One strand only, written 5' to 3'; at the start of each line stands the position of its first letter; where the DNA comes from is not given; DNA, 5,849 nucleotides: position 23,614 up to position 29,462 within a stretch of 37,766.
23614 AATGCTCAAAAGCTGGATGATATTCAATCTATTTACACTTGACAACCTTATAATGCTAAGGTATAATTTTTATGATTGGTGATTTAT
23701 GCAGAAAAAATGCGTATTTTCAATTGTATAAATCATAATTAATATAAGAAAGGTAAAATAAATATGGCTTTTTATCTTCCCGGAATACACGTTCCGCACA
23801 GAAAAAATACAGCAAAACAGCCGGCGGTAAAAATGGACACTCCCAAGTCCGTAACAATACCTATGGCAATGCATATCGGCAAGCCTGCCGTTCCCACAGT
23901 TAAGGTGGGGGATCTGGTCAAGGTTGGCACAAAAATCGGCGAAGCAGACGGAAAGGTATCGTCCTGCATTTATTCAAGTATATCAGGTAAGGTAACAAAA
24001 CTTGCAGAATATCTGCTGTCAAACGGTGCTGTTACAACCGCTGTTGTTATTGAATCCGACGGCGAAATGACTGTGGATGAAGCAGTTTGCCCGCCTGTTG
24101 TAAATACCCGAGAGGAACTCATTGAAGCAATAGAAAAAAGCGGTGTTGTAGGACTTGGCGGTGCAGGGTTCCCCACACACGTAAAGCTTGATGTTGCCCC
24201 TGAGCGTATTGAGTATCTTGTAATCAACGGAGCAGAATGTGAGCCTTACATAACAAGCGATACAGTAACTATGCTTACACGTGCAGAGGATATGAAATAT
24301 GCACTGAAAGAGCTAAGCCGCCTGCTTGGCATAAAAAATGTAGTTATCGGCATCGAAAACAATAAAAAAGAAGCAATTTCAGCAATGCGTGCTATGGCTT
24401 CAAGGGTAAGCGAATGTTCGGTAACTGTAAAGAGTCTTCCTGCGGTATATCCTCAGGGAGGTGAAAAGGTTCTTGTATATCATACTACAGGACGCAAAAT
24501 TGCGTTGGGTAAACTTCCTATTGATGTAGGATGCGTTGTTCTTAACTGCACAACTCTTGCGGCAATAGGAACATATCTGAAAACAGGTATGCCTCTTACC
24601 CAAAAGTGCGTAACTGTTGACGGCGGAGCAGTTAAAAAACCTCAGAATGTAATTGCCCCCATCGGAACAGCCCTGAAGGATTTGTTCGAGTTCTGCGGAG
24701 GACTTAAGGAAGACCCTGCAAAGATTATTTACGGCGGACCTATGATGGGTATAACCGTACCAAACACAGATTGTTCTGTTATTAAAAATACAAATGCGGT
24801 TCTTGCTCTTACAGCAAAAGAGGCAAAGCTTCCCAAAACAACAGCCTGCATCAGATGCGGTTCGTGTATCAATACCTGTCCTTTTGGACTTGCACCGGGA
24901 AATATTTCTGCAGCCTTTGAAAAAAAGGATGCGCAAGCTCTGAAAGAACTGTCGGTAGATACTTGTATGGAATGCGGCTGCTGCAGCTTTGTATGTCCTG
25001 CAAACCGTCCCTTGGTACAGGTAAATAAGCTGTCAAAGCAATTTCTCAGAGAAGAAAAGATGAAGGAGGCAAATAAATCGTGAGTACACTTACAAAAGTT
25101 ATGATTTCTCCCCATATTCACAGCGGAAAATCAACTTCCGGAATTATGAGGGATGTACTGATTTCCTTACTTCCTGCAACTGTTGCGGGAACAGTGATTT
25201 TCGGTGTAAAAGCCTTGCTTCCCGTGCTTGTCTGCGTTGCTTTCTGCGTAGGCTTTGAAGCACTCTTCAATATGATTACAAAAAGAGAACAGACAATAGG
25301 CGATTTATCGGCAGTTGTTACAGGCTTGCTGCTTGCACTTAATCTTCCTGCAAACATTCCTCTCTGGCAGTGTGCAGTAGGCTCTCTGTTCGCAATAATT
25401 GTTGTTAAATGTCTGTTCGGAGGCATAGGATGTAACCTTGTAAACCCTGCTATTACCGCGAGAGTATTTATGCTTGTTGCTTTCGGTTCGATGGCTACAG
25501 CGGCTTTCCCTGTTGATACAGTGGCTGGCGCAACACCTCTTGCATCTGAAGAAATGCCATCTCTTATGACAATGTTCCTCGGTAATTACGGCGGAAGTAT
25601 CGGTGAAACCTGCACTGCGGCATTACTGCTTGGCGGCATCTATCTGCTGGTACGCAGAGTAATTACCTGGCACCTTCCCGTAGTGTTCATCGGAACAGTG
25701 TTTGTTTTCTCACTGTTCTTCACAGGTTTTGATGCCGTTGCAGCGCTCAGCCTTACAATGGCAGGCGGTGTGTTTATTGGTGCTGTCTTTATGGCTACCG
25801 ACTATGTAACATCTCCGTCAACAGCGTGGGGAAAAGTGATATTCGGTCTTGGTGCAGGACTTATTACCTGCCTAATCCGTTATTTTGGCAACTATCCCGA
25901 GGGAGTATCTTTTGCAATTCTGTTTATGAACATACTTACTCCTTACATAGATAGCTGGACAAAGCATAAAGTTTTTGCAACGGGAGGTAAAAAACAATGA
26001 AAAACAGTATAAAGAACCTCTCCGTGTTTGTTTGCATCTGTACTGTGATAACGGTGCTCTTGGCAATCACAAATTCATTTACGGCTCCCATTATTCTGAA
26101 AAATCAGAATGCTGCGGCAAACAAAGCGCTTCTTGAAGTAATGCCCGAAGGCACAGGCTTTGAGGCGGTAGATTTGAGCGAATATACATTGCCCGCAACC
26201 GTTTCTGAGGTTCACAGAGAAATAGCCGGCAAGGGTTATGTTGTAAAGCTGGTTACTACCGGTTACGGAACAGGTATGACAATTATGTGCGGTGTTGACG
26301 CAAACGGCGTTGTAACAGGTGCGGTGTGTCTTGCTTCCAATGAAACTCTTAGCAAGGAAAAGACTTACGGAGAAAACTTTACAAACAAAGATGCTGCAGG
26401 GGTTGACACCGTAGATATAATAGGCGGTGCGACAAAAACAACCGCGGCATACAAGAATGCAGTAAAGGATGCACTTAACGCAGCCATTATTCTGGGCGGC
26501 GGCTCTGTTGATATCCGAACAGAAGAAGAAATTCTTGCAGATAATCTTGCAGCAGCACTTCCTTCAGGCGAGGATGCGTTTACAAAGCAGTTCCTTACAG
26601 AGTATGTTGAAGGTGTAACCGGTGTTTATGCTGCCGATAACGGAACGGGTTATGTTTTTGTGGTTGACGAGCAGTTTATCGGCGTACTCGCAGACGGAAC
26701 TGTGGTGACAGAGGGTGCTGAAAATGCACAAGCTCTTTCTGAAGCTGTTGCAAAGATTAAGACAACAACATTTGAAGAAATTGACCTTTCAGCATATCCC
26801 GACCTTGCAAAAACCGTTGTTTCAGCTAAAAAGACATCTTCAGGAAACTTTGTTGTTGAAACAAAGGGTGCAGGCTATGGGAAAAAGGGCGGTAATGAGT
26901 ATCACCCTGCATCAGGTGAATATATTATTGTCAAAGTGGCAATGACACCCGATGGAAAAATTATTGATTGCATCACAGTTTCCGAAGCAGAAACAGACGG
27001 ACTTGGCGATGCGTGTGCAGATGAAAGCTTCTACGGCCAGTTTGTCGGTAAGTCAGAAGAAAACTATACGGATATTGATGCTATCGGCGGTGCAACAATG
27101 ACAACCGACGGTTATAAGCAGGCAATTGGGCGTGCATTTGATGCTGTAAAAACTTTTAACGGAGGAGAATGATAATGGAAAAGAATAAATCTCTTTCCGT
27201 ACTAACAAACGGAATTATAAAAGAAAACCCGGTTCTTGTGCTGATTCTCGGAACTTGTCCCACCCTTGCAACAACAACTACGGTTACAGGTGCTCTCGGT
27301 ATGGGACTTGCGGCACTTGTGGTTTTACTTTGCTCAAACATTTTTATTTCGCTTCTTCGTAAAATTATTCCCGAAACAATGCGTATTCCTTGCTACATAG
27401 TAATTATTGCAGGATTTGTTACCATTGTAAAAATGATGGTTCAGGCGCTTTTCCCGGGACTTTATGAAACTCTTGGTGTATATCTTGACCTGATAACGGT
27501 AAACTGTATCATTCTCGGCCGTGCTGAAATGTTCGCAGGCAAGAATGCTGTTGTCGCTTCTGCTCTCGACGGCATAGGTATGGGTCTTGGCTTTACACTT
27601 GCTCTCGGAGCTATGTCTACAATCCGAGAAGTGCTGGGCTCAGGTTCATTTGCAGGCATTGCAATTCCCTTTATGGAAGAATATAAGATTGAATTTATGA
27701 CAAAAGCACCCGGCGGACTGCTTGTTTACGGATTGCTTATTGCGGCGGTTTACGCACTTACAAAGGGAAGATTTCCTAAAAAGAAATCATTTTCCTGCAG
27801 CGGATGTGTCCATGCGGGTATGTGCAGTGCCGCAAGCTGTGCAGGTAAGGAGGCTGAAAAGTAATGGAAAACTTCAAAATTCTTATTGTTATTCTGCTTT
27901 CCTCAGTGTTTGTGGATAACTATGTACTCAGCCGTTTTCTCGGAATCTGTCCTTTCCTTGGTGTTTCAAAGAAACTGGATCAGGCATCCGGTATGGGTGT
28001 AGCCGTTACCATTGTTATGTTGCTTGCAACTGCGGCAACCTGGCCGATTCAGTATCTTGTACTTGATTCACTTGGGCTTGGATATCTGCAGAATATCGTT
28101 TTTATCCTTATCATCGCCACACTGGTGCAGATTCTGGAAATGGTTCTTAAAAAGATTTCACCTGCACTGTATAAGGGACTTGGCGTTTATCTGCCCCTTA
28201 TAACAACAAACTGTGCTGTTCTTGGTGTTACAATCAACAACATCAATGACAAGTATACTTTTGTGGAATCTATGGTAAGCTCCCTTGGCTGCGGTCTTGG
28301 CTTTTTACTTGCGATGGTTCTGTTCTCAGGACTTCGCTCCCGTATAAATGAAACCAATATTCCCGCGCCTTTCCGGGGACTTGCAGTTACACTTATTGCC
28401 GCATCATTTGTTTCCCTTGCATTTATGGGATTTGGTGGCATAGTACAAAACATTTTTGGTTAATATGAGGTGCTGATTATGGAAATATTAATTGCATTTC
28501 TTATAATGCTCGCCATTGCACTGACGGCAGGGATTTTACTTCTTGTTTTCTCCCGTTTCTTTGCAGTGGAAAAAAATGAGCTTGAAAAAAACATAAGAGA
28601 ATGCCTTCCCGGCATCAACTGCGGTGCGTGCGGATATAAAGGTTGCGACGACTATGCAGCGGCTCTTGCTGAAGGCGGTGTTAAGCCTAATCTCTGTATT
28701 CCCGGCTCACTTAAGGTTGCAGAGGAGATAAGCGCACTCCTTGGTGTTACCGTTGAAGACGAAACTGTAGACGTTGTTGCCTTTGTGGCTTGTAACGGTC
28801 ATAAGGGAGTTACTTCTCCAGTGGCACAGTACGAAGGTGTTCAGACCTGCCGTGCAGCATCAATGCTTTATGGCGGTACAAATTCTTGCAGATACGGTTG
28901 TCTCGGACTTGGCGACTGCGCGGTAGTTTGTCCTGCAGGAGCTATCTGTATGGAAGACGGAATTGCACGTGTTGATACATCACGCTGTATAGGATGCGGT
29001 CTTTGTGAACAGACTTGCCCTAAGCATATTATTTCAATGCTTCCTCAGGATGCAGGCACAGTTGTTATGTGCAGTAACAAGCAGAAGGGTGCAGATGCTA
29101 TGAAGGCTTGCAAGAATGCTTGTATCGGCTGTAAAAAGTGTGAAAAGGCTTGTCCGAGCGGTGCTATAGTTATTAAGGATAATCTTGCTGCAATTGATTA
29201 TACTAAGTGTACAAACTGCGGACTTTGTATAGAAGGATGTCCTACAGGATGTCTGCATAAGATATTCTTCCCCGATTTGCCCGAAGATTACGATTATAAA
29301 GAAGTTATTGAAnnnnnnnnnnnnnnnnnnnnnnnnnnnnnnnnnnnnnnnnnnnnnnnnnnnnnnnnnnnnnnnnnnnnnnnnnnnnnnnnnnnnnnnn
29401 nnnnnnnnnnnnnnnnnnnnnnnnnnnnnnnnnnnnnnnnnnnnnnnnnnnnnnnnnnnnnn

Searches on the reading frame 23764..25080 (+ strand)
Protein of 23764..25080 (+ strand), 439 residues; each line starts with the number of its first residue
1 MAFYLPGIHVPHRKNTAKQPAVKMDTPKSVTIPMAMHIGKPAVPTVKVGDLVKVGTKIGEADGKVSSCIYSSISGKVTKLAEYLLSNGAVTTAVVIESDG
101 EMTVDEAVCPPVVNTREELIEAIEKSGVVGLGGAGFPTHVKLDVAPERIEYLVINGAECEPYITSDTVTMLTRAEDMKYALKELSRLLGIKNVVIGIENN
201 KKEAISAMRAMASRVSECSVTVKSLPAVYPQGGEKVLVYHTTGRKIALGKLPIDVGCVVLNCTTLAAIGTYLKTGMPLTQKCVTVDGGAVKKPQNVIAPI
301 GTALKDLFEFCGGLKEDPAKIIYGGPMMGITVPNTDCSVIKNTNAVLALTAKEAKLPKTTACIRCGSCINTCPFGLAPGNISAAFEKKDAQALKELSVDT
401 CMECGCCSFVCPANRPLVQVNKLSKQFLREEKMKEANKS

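Call 81: search_protein_families(library=pfam, proteins=[window:23764-25080:+], max_evalue=0.001)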
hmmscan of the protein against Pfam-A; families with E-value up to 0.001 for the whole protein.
window:23764-25080:+ (439 aa): 11 families
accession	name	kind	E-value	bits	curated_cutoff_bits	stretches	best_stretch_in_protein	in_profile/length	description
PF01512.22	Complex1_51K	-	2.2e-44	151.4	31.2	1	123-268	1-148/150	Nuo51 FMN-binding domain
PF13375.12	RnfC_N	-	1.8e-26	92.6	25.6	1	7-101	6-101/101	RnfC Barrel sandwich hybrid domain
PF10531.15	SLBB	-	4.8e-13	49.2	27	1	283-330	2-54/55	SLBB domain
PF13183.11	Fer4_8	-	4.8e-08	33.9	27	1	360-414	3-67/68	4Fe-4S dicluster domain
PF13237.11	Fer4_10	-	7.2e-07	29.5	25.5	1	359-412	6-53/53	4Fe-4S dicluster domain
PF12838.12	Fer4_7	-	2.8e-06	28.1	27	1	362-414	2-51/52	4Fe-4S dicluster domain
PF12797.12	Fer4_2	-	6.9e-06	26.1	24.5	0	359-374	7-22/22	4Fe-4S binding domain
PF13187.11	Fer4_9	-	1.5e-05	25.4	27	1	361-414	1-50/52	4Fe-4S dicluster domain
PF13534.11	Fer4_17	-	2.1e-05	25.4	22.2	1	361-414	1-59/61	4Fe-4S dicluster domain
PF04422.18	FrhB_FdhB_N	-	3.8e-05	24.2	22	1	74-122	18-63/78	Coenzyme F420 hydrogenase/dehydrogenase, beta subunit N-term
PF14697.11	Fer4_21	-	4.9e-05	23.8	35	1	360-413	6-53/59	4Fe-4S dicluster domain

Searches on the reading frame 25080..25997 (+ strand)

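Call 81: search_protein_families(library=pfam, proteins=[window:25080-25997:+], max_evalue=0.001)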
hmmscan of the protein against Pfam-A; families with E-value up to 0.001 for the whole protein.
window:25080-25997:+ (306 aa): 1 family
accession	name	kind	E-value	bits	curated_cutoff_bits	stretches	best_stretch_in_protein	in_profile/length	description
PF03116.20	NQR2_RnfD_RnfE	-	2.3e-109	365.8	27.7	1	7-299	2-295/296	NQR2, RnfD, RnfE family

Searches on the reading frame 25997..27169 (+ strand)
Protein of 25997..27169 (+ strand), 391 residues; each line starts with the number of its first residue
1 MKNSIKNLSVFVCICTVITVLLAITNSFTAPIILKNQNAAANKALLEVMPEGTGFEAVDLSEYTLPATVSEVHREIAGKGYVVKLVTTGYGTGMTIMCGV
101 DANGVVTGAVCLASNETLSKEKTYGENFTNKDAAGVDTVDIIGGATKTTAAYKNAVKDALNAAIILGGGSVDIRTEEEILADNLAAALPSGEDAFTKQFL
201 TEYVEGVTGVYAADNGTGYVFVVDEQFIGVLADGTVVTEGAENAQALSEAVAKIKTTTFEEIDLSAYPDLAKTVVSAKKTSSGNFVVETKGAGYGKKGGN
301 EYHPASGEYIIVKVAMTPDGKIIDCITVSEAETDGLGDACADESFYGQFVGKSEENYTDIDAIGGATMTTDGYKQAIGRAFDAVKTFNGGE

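Call 3: search_protein_families(library=pfam, proteins=[window:25997-27169:+], max_evalue=1)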
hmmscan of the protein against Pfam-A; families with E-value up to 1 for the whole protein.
window:25997-27169:+ (391 aa): 1 family
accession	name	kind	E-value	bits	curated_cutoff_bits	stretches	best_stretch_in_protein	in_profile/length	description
PF04205.19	FMN_bind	-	1.8e-20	73.8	22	2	310-381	6-76/77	FMN-binding domain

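Call 4: search_protein_families(library=ncbifam, proteins=[window:25997-27169:+], max_evalue=1)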
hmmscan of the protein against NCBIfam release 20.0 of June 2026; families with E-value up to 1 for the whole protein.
window:25997-27169:+ (391 aa): 10 families
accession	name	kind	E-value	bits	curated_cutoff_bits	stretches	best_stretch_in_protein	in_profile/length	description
TIGR01947.1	rnfG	subfamily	4e-13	49.9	102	2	11-161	4-183/187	RnfABCDGE type electron transport complex subunit G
NF045876.1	RnfG_DVU2794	exception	1.1e-09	38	205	2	310-383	98-178/190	RnfABCDGE type electron transport complex subunit G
NF041840.1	rnfG_Methano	equivalog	3.6e-08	33.2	230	2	6-132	10-147/189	Rnf electron transport complex subunit RnfG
TIGR01938.1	nqrC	equivalog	0.00029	20.5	144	1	314-352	154-193/251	NADH:ubiquinone reductase (Na(+)-transporting) subunit C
NF003747.0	PRK05346.1-2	equivalog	0.001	18.3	336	1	355-377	213-235/260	Na(+)-translocating NADH-quinone reductase subunit C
NF002519.0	PRK01908.1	equivalog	0.0087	15.7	178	1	7-117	11-128/209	electron transport complex subunit RsxG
NF003746.0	PRK05346.1-1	equivalog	0.044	12.9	337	1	314-353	158-198/264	Na(+)-translocating NADH-quinone reductase subunit C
TIGR01352.1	tonB_Cterm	subfamily_domain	0.099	13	27.1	0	305-332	12-38/76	TonB family protein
NF003755.0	PRK05346.2-6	equivalog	0.16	10.8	563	1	313-353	188-229/310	Na(+)-translocating NADH-quinone reductase subunit C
NF003749.0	PRK05346.1-5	equivalog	0.17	11.2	255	0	353-376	214-237/261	Na(+)-translocating NADH-quinone reductase subunit C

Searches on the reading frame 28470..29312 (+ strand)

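Call 81: search_protein_families(library=pfam, proteins=[window:28470-29312:+], max_evalue=0.001)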
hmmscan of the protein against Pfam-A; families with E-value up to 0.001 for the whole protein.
window:28470-29312:+ (281 aa): 14 families
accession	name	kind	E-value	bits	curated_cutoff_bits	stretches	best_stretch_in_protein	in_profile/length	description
PF00037.32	Fer4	-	1.6e-18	66.1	21.1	3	167-188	2-23/24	4Fe-4S binding domain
PF12837.12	Fer4_6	-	8.5e-16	57.5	25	3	165-188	1-24/24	4Fe-4S binding domain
PF12838.12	Fer4_7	-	1.4e-14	54.7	27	2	218-261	2-52/52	4Fe-4S dicluster domain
PF04060.18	FeS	-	1e-13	51.2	23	1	46-78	1-33/33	Putative Fe-S cluster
PF13187.11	Fer4_9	-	1e-11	45.1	27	2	217-261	1-51/52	4Fe-4S dicluster domain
PF13237.11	Fer4_10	-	1.8e-11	44.2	25.5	2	215-258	6-53/53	4Fe-4S dicluster domain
PF14697.11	Fer4_21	-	3.6e-11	43.5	35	2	215-262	5-57/59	4Fe-4S dicluster domain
PF12797.12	Fer4_2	-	5.9e-10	38.9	24.5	1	167-184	4-21/22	4Fe-4S binding domain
PF12798.12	Fer4_3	-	3.9e-08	34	27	0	173-186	1-14/15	4Fe-4S binding domain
PF13484.11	Fer4_16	-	5.8e-07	30.6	30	0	172-230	1-65/66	4Fe-4S double cluster binding domain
PF13183.11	Fer4_8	-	1.3e-06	29.2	27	1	171-231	3-67/68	4Fe-4S dicluster domain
PF12800.12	Fer4_4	-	2.4e-06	27.8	24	0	171-184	2-15/17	4Fe-4S binding domain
PF13534.11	Fer4_17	-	9.5e-06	26.5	22.2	1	172-231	1-59/61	4Fe-4S dicluster domain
PF25160.1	LdpA_Fe-S-bd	-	0.0001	22.4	27.6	1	150-191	9-46/49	LdpA Fe-S cluster-binding domain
